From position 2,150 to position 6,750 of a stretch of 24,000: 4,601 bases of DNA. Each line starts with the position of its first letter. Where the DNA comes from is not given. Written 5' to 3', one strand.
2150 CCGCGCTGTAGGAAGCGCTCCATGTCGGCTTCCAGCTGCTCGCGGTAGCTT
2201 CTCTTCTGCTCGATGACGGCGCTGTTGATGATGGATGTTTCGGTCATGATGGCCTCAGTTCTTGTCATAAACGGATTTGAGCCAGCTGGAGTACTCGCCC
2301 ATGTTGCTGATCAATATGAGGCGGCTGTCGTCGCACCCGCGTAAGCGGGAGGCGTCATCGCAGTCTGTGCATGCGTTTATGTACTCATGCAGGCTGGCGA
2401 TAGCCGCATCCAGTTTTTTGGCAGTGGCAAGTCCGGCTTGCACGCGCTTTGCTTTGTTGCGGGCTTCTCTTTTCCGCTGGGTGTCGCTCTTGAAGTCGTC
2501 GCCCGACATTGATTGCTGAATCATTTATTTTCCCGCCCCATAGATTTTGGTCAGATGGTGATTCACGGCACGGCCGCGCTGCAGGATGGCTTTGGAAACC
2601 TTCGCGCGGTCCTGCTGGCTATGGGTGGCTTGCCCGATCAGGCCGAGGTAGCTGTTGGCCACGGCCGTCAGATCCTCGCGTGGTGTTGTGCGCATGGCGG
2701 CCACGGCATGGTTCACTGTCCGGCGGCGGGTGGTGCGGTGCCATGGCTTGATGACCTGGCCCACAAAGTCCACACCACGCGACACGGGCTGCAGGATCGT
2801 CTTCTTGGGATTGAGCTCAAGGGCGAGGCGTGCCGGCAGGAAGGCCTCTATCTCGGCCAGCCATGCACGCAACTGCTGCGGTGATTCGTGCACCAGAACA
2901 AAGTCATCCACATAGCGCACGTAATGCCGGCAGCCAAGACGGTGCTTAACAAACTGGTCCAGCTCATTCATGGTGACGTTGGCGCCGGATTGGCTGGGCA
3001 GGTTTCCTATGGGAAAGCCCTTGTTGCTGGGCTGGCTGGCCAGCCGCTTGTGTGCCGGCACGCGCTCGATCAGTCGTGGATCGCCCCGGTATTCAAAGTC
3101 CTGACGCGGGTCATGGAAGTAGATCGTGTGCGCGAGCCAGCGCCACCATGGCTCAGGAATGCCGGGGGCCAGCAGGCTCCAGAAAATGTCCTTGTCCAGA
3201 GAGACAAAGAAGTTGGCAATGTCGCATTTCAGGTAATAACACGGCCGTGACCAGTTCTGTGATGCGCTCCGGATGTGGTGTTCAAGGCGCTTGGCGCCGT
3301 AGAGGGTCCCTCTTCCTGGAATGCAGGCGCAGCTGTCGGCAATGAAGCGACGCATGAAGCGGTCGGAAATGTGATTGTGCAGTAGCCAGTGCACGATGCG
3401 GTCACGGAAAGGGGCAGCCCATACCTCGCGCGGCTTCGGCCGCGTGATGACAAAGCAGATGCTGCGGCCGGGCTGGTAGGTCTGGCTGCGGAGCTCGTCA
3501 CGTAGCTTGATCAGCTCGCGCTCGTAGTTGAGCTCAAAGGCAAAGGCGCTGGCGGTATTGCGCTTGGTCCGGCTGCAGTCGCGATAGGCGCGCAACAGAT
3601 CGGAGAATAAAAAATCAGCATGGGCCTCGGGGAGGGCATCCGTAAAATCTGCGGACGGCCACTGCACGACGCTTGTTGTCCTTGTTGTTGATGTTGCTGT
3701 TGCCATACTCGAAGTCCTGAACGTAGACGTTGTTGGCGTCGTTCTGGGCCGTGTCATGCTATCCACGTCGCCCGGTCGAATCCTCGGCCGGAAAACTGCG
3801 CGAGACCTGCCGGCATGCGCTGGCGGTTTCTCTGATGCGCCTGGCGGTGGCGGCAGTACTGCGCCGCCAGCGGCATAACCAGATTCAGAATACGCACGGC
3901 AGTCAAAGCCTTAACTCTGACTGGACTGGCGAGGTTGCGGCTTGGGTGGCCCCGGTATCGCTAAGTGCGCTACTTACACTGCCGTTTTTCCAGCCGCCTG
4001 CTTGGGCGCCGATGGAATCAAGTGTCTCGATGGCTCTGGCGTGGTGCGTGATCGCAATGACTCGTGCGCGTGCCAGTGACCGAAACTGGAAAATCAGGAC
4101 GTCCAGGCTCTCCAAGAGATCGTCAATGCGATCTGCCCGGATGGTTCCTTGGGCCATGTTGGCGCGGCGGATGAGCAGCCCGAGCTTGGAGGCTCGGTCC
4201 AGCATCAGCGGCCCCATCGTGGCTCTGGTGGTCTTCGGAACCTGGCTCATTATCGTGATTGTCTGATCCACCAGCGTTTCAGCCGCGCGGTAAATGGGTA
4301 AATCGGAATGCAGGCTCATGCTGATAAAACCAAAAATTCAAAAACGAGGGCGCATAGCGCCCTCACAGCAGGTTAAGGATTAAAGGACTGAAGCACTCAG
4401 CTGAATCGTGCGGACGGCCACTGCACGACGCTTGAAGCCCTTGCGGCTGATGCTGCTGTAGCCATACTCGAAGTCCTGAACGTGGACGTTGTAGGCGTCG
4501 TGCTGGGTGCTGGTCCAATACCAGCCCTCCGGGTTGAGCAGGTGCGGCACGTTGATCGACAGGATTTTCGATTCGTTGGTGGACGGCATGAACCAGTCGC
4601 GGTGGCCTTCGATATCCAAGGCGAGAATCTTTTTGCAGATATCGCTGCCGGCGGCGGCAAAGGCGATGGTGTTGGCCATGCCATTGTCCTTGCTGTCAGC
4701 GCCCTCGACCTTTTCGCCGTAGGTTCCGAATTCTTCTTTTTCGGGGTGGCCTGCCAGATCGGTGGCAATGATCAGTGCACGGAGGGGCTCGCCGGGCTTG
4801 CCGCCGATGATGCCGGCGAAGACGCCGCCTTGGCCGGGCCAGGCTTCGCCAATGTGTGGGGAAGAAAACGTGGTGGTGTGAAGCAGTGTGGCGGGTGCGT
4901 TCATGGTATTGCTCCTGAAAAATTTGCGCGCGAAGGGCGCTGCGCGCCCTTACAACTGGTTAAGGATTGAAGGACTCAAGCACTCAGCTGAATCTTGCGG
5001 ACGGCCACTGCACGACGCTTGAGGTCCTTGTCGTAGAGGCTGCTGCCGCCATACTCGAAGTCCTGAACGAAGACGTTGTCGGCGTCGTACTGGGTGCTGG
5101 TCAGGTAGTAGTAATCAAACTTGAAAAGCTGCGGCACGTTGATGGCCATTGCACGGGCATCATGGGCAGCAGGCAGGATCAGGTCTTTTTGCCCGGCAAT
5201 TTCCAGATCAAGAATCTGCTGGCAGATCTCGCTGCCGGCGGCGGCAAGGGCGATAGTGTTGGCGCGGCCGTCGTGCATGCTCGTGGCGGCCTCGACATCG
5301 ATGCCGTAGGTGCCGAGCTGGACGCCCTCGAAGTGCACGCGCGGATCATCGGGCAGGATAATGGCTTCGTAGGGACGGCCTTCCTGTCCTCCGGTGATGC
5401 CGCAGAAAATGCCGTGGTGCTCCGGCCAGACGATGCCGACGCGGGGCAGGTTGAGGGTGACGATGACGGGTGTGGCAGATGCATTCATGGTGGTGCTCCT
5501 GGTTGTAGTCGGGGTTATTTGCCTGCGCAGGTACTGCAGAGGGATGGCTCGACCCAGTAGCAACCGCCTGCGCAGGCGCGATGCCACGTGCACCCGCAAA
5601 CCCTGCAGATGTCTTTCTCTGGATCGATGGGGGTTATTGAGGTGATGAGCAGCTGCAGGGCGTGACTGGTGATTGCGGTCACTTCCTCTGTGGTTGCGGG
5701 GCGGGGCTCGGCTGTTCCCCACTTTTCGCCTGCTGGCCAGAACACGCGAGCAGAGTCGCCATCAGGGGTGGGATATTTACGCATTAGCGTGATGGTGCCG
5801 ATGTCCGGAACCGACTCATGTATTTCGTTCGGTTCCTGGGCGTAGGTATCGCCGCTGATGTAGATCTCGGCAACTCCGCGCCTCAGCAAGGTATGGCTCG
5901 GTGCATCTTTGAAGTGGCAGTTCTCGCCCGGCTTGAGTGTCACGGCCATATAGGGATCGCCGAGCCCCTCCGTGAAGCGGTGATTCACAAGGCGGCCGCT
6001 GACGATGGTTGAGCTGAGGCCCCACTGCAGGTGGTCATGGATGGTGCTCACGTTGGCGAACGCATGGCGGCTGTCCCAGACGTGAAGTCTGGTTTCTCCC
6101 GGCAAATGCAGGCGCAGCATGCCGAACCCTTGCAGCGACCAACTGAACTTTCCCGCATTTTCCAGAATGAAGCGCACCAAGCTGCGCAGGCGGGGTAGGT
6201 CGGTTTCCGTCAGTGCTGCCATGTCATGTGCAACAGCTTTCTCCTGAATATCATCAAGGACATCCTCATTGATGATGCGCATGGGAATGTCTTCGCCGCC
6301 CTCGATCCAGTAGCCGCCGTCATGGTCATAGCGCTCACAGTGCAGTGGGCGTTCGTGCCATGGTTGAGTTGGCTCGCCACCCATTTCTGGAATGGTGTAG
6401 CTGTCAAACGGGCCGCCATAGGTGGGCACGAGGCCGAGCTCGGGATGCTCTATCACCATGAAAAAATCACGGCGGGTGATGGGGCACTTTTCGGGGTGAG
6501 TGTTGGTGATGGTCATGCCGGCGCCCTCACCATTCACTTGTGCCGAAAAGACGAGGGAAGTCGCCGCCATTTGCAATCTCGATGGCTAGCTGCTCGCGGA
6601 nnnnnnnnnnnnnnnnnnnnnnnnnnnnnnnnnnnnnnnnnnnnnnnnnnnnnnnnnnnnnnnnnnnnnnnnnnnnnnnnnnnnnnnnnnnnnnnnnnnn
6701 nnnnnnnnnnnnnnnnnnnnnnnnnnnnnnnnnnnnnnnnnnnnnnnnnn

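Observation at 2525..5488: Complete diversity-generating retroelement: RT, Avd, one TR and two VRs with adenine-specific mismatches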

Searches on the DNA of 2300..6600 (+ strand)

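Call 15: search_dna_similar(query=window:2300-6600:+, collection=phages, mode=near, max_rows=20)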
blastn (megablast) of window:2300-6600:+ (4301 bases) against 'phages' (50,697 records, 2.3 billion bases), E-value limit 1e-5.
No match.
